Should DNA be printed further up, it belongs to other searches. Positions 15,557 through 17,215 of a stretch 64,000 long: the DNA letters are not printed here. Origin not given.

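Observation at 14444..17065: Ser/Thr kinase + SIR2-like two-gene module: candidate undescribed NAD-depleting defence system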

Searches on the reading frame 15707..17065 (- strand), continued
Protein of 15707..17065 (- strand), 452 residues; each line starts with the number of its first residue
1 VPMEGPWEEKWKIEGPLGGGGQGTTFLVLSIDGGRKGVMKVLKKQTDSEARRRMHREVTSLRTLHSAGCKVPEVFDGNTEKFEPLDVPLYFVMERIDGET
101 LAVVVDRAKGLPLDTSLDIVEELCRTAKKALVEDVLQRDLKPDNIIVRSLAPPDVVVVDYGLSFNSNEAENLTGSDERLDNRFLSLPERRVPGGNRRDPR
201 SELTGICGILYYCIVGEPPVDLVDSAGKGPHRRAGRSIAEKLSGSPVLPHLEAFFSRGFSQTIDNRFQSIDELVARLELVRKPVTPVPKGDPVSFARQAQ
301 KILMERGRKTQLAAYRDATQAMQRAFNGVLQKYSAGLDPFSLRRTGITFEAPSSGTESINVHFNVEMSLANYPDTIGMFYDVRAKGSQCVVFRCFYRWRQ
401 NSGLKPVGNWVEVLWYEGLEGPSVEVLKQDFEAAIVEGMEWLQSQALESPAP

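Call 25: find_related_loci(query=A2, collection=metagenome_contigs, flank=5000)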
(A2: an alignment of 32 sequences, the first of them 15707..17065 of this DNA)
Query A2 (452 aa) in metagenome_contigs; peptide patterns used: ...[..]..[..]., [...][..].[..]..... (x = any residue, [..] = any of these).
600 stretches matched a pattern (row limit reached: there are more); 391 encode a relative of the query (tblastn E <= 1e-3); the best 80 are kept; 80 distinct loci.
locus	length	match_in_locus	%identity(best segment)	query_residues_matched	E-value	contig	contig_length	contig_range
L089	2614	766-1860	32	7-376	9e-44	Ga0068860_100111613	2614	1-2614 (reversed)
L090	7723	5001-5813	29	9-285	7e-22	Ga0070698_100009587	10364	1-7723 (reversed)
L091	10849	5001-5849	27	3-292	9e-21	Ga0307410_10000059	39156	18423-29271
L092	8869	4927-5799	29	10-298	8e-19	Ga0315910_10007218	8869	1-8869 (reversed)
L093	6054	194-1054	26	9-299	1e-18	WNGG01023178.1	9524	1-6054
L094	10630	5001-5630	31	9-221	2e-18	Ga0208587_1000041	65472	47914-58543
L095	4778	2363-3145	26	9-278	7e-18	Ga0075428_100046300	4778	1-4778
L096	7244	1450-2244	26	6-294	2e-17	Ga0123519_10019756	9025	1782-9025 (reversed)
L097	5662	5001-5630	28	8-221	2e-17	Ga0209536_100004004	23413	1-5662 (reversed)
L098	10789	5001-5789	26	8-277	3e-17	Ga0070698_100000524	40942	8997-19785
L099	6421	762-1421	29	90-318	4e-17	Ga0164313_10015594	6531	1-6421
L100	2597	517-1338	27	11-283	3e-17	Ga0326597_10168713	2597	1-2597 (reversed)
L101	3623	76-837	25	9-273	9e-17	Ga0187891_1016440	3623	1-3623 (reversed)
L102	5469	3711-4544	27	9-285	2e-16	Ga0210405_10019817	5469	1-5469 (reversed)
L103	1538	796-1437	28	9-221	2e-16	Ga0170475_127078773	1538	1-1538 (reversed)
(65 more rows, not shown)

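Call 27: find_encoding_contigs(protein=P0134, flank=7000, max_places=2)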
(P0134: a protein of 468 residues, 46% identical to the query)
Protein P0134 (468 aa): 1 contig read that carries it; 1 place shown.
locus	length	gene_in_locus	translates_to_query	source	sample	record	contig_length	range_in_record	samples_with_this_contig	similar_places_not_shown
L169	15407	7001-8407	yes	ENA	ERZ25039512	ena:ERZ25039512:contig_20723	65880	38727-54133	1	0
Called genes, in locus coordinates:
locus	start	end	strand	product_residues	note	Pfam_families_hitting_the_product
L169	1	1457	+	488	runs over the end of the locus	PF00361:Proton_antipo_M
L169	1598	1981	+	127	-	PF01597:GCV_H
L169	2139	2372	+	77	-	PF00462:Glutaredoxin, PF13409:GST_N_2 (weak)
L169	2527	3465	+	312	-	PF16881:LIAS_N, PF04055:Radical_SAM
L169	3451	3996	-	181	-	-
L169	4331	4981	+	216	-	PF00881:Nitroreductase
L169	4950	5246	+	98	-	-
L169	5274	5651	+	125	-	PF20256:MoCoBD_2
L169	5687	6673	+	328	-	PF18735:HEPN_RiboL-PSP (weak)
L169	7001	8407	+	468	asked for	PF00069:Pkinase, PF01636:APH (faint), PF07714:PK_Tyr_Ser-Thr, PF01163:RIO1 (faint)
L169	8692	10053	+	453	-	PF00111:Fer2 (weak), PF01799:Fer2_2, PF00941:FAD_binding_5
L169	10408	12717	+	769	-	PF01315:Ald_Xan_dh_C, PF02738:MoCoBD_1, PF20256:MoCoBD_2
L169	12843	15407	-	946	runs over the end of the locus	PF15902:Sortilin-Vps10 (faint), PF07679:I-set (weak), PF13895:Ig_2 (faint), PF13927:Ig_3 (weak), PF07679:I-set (weak), PF13927:Ig_3 (weak)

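Call 28: find_encoding_contigs(protein=P0132, flank=7000, max_places=2)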
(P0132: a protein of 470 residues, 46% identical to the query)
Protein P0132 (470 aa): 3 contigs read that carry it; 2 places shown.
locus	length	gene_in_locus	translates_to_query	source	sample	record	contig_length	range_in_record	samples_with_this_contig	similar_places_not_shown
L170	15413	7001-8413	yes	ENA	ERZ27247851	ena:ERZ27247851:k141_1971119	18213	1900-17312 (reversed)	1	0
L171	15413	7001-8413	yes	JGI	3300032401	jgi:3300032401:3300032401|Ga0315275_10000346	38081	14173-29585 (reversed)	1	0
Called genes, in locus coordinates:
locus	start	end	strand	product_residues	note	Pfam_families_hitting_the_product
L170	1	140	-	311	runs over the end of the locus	PF00579:tRNA-synt_1b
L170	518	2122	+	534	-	PF00682:HMGL-like, PF22617:HCS_D2, PF08502:LeuA_dimer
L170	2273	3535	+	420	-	PF00764:Arginosuc_synth, PF20979:Arginosuc_syn_C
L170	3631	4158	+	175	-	PF13238:AAA_18, PF13671:AAA_33 (weak), PF01202:SKI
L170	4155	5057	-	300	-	PF07963:N_methyl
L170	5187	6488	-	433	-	PF08668:HDOD (faint), PF13487:HD_5, PF01966:HD, PF13487:HD_5, PF01966:HD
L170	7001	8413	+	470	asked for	PF00069:Pkinase, PF01636:APH (faint), PF07714:PK_Tyr_Ser-Thr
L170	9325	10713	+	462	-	PF01134:GIDA, PF03486:HI0933_like (faint), PF07992:Pyr_redox_2, PF12831:FAD_oxidored (weak), PF13738:Pyr_redox_3 (weak), PF00070:Pyr_redox, PF02852:Pyr_redox_dim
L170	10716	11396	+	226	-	PF21948:LplA-B_cat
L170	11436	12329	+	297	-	PF04055:Radical_SAM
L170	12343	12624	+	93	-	PF00364:Biotin_lipoyl, PF25984:BSH_YknX (faint), PF25997:BSH_YhbJ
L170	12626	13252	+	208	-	PF13401:AAA_22 (weak), PF02223:Thymidylate_kin, PF13521:AAA_28 (weak)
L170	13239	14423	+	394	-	PF13177:DNA_pol3_delta2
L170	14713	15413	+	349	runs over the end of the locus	PF01118:Semialdhyde_dh, PF02774:Semialdhyde_dhC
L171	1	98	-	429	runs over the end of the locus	PF00579:tRNA-synt_1b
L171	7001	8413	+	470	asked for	PF00069:Pkinase, PF01636:APH (faint), PF07714:PK_Tyr_Ser-Thr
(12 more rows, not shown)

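Call 29: find_encoding_contigs(protein=P0124, flank=7000, max_places=2)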
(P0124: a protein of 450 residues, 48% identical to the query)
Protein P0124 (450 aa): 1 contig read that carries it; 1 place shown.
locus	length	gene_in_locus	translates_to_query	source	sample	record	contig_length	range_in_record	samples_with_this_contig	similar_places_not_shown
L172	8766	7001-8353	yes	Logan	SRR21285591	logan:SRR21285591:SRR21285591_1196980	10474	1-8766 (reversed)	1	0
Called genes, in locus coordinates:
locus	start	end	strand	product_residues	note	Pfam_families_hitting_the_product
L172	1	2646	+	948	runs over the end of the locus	PF00675:Peptidase_M16, PF05193:Peptidase_M16_C, PF00675:Peptidase_M16, PF05193:Peptidase_M16_C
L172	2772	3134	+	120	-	-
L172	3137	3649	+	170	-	-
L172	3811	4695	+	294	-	PF02517:Rce1-like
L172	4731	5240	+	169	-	PF05163:DinB (weak), PF12867:DinB_2 (weak)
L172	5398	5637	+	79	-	PF22513:FitA-like_RHH, PF03869:Arc (weak)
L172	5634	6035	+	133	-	PF01850:PIN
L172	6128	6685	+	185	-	PF10543:ORF6N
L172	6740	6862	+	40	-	-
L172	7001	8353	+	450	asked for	PF00069:Pkinase, PF07714:PK_Tyr_Ser-Thr, PF01636:APH (faint), PF01163:RIO1 (weak), PF03109:ABC1 (weak)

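Call 31: search_solved_structures(query=A2, max_evalue=0.001)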
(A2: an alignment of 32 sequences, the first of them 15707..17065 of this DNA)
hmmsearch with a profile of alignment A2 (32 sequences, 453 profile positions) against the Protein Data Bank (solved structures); distinct sequences matched with E-value up to 0.001: 1680 (the best 60 are shown).
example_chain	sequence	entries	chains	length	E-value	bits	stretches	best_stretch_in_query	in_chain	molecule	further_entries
3f61_A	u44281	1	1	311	3.7e-32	115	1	9-288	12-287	Serine/threonine-protein kinase pknB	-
3f69_A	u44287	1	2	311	5.1e-32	114.6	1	9-288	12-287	Serine/threonine-protein kinase pknB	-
3ori_A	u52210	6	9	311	1.1e-31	113.4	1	9-288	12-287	Serine/threonine protein kinase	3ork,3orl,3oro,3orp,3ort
6i2p_A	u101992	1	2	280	9.5e-31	110.4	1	9-282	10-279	Serine/threonine-protein kinase PknB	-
1mru_A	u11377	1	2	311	9.6e-31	110.4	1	9-288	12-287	Probable serine/threonine-protein kinase pknB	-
5u94_A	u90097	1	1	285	3.8e-30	108.4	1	9-282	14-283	Serine/threonine-protein kinase PknB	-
3orm_A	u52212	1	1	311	3.8e-30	108.4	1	9-288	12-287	Serine/threonine protein kinase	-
6b2p_A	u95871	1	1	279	4.6e-30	108.1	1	9-282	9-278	Serine/threonine-protein kinase PknB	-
1o6y_A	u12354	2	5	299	5.9e-30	107.8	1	9-282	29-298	SERINE/THREONINE-PROTEIN KINASE PKNB | Probable serine/threonine-protein kinase pknB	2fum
4eqm_A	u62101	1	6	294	4e-29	105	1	8-291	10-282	Protein kinase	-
9ymt_A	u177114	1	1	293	4.2e-29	105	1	8-290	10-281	Serine/Threonine Kinase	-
2h34_A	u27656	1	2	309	7.4e-26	94.3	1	15-288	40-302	Serine/threonine-protein kinase pknE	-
9ru3_A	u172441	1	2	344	6.5e-25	91.2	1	10-333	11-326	Serine/threonine-protein kinase StkP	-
9ruk_A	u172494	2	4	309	4.7e-24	88.3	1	10-281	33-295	Serine/threonine-protein kinase StkP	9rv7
9ruj_A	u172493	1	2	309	1.1e-23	87.1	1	10-281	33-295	Serine/threonine-protein kinase StkP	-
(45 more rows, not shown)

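Call 42: search_dna_similar(query=window:15707-17065:-, collection=plasmids, mode=protein, max_evalue=1e-10, max_rows=15)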
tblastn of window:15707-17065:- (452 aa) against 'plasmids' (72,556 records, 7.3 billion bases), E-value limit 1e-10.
Records with a match: 3; places in all: 3; records where one place covers at least 80% of the query: 0.
Best place of each record, by identity: <60% 3.
By first word of the organism name: Nostoc 1; Oscillatoria 1; Gemmatirosa 1.
By predicted mobility (MOB-suite, as given by PLSDB): conjugative 2; non-mobilizable 1.
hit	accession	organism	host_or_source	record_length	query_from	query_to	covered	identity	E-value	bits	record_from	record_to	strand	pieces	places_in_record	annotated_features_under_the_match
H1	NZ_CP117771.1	Nostoc sp. UHCC 0926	whole organism,lichen surface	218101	6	291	63%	39.4%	3e-47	182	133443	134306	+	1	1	serine/threonine-protein kinase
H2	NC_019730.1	Oscillatoria nigro-viridis PCC 7112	-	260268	6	273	59%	41.8%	7e-51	192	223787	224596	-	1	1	serine/threonine-protein kinase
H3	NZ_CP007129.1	Gemmatirosa kalamazoonensis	-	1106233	8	286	62%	26.3%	2e-11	74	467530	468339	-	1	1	record has no annotation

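Call 45: get_annotated_region(hit=H2, flank=6000)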
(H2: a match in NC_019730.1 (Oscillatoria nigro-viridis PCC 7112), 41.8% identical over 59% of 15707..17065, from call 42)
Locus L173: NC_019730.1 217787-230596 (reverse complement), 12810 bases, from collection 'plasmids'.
description: Oscillatoria nigro-viridis PCC 7112 plasmid pOSC7112.02, complete sequence
organism: Oscillatoria nigro-viridis PCC 7112 (NCBI taxid 179408)
taxonomy: Bacteria; Cyanobacteriota; Cyanophyceae; Oscillatoriales; Oscillatoriaceae; Oscillatoria; Oscillatoria nigro-viridis; Oscillatoria nigro-viridis PCC 7112
host: -; source: -; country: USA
typing (MOB-suite, as given by PLSDB): conjugative; replicon rep_cluster_309; relaxase MOBP; mating-pair formation MPF_T
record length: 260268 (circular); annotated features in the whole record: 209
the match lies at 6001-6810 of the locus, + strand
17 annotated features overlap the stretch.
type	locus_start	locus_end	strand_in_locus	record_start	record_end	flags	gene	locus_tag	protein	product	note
CDS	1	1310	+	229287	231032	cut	-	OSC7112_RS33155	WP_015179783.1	sulfotransferase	-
CDS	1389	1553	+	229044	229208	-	-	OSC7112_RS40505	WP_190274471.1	hypothetical protein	-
CDS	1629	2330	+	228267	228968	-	-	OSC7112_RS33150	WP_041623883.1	site-specific integrase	GO:0015074 - DNA integration [Evidence IEA]; GO:0006310 - DNA recombination [Evidence IEA]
CDS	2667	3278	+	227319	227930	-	-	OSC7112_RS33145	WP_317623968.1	hypothetical protein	-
CDS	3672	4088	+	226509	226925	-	-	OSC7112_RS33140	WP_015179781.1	hypothetical protein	-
CDS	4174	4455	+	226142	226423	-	-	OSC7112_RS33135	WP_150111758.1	hypothetical protein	-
CDS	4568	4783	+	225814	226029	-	-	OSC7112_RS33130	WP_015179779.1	hypothetical protein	-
CDS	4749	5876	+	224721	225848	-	-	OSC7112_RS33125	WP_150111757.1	hypothetical protein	-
CDS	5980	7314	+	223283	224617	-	-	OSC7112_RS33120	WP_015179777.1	serine/threonine-protein kinase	GO:0006468 - protein phosphorylation [Evidence IEA]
CDS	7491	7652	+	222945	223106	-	-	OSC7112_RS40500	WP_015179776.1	hypothetical protein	-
CDS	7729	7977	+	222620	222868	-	-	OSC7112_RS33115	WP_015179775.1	hypothetical protein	-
CDS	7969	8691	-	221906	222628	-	-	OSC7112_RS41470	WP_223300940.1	ISL3 family transposase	-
CDS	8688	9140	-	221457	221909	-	-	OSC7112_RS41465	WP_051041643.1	transposase family protein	-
CDS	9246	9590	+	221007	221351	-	-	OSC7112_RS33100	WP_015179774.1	hypothetical protein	-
CDS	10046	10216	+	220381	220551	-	-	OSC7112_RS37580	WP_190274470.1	hypothetical protein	-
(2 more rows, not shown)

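Call 46: get_annotated_region(hit=H1, flank=6000)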
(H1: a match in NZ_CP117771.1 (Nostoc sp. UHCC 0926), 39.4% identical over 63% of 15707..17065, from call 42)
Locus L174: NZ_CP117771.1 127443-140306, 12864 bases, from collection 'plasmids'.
description: Nostoc sp. UHCC 0926 plasmid pn3, complete sequence
organism: Nostoc sp. UHCC 0926 (NCBI taxid 3025190)
taxonomy: Bacteria; Cyanobacteriota; Cyanophyceae; Nostocales; Nostocaceae; Nostoc; Nostoc sp. UHCC 0926
host: -; source: whole organism,lichen surface; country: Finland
typing (MOB-suite, as given by PLSDB): conjugative; relaxase MOBP; mating-pair formation MPF_T
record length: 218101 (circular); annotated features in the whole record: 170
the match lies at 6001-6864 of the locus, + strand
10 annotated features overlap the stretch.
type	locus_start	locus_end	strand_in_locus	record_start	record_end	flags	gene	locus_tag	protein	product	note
CDS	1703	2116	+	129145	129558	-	-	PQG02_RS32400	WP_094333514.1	XisH family protein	-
CDS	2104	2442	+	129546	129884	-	-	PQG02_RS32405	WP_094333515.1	XisI protein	-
CDS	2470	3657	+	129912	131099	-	-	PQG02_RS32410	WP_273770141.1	hypothetical protein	-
CDS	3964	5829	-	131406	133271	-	-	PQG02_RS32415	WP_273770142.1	type IV secretion system DNA-binding domain-containing protein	-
CDS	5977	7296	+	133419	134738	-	-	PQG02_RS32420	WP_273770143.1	serine/threonine-protein kinase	GO:0006468 - protein phosphorylation [Evidence IEA]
CDS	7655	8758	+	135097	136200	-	-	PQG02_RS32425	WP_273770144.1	DUF5895 domain-containing protein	-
CDS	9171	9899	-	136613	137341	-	-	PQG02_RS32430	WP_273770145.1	hypothetical protein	-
CDS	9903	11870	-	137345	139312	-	-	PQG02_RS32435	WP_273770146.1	M23 family peptidase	-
CDS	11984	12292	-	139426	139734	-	-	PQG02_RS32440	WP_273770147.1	hypothetical protein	-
CDS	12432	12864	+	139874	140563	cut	-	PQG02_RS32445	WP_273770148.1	hypothetical protein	-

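Call 56: predict_structure(alignment_id=A2)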
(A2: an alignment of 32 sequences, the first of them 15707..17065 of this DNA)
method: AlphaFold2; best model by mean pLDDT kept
length: 452 residues; sequences in the alignment: 32
mean_pLDDT: 90.1   pTM: 0.67
mean pLDDT of the five models: 90.1, 89.6, 89.6, 89.3, 88.0
residues with pLDDT >= 90: 329; 70-90: 94; 50-70: 26; < 50: 3
segments of 3 or more residues with pLDDT < 50: none
pLDDT, mean of each block of 10 residues (from residue 1): 75 87 89 92 90 90 95 96 93 96 97 97 96 88 96 93 59 62 89 83 96 97 94 95 91 97 95 96 76 88 90 94 95 92 88 83 94 92 94 91 87 94 96 97 86 51
secondary structure, 60 per line:
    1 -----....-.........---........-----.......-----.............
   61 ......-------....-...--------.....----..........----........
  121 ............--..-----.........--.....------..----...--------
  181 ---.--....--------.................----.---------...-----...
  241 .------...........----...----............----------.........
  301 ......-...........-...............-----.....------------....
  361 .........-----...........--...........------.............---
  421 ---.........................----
elements in order: H6-9 E11-19 E23-30 E36-42 H48-66 E74-77 E90-94 H101-108 H113-132 E145-150 E153-157 H187-190 H199-215 H238-241 H248-258 H270-281 H292-306 H308-318 H320-334 E340-344 E357-369 E375-385 E388-398 E405-417 H424-448

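Call 61: find_encoding_contigs(protein=P0123, flank=6000, max_places=2)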
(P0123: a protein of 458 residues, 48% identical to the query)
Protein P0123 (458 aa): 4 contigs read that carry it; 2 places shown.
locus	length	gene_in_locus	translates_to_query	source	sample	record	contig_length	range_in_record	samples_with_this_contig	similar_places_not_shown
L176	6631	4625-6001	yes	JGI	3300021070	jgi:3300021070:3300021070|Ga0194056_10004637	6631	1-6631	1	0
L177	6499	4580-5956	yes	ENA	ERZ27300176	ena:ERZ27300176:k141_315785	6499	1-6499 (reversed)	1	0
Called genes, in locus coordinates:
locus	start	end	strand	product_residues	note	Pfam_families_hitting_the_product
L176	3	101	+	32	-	?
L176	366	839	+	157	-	-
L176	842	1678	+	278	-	-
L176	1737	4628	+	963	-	PF02384:N6_Mtase, PF20473:MmeI_Mtase, PF07669:Eco57I, PF12950:TaqI_C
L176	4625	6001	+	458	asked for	PF00069:Pkinase, PF07714:PK_Tyr_Ser-Thr (weak), PF01636:APH (faint)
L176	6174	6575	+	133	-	PF13091:PLDc_2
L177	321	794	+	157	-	-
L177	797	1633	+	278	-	-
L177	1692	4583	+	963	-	PF02384:N6_Mtase, PF20473:MmeI_Mtase, PF07669:Eco57I, PF12950:TaqI_C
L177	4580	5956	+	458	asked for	PF00069:Pkinase, PF07714:PK_Tyr_Ser-Thr (weak), PF01636:APH (faint)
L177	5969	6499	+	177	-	?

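Call 66: find_related_loci(query=window:15707-17065:-, collection=viral_contigs, flank=6000)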
Query window:15707-17065:- (452 aa) in viral_contigs; peptide patterns used: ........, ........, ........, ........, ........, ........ (x = any residue, [..] = any of these).
2 stretches matched a pattern, but none encodes a relative of the query by tblastn (E <= 1e-3).

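Call 70: search_protein_families(library=pfam, proteins=[L176:1737-4628:+, L176:6174-6575:+, L169:5687-6673:+], max_evalue=1)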
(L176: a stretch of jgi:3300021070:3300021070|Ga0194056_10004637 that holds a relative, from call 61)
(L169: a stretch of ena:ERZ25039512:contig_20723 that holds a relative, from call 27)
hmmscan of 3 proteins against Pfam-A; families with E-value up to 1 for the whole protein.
L176:1737-4628:+ (963 aa): 6 families
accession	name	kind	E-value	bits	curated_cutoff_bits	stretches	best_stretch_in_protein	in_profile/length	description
PF07669.17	Eco57I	-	4.9e-43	147.6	25.3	1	467-653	1-171/171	Eco57I restriction-modification methylase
PF02384.22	N6_Mtase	-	2e-21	77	20.4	1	340-682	4-247/311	N-6 DNA Methylase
PF12950.13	TaqI_C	-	1.9e-18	67.2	26.5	1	761-880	2-118/118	TaqI-like C-terminal specificity domain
PF20473.4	MmeI_Mtase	-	1.3e-14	54.5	27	1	401-611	16-189/259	MmeI, DNA-methyltransferase domain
PF04313.20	HSDR_N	-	5.2e-05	23.6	25.1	2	31-66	2-37/198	Type I restriction enzyme R protein N terminus (HSDR_N)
PF13588.12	HSDR_N_2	-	0.0034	17.9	25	1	62-144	21-100/110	Type I restriction enzyme R protein N terminus (HSDR_N)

L176:6174-6575:+ (133 aa): 7 families
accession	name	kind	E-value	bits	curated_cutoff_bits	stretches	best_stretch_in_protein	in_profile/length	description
PF13091.12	PLDc_2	-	9e-27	93.9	27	1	5-114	7-124/132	PLD-like domain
PF07894.18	SACK1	-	2.7e-05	24.3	21.4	2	4-45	135-177/274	Scaffolding anchor of CK1 domain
PF00614.28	PLDc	-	0.0003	21.1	21.9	1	72-92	6-26/28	Phospholipase D Active site motif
PF17941.7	PP_kinase_C_1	-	0.016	15.2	25.7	1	15-79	44-112/167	Polyphosphate kinase C-terminal domain 1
PF05125.18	Phage_cap_P2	-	0.086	12.4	27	1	34-102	184-246/327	Phage major capsid protein, P2 family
PF17822.6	ARMH2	-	0.15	12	25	1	44-118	24-100/229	Armadillo-like helical domain-containing protein 2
PF25462.1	Beta-barrel_INTS6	-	0.18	12.1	27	1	5-48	68-111/147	INTS6 beta-barrel domain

L169:5687-6673:+ (328 aa): 1 family
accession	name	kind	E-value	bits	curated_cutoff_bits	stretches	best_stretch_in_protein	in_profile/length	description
PF18735.6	HEPN_RiboL-PSP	-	1.2e-06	29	28.4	1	146-323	14-187/191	RiboL-PSP-HEPN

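Call 86: search_dna_similar(query=window:15707-17065:-, collection=phages, mode=protein, max_evalue=1e-8, max_rows=10)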
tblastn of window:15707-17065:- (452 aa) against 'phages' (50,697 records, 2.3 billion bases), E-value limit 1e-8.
No match.
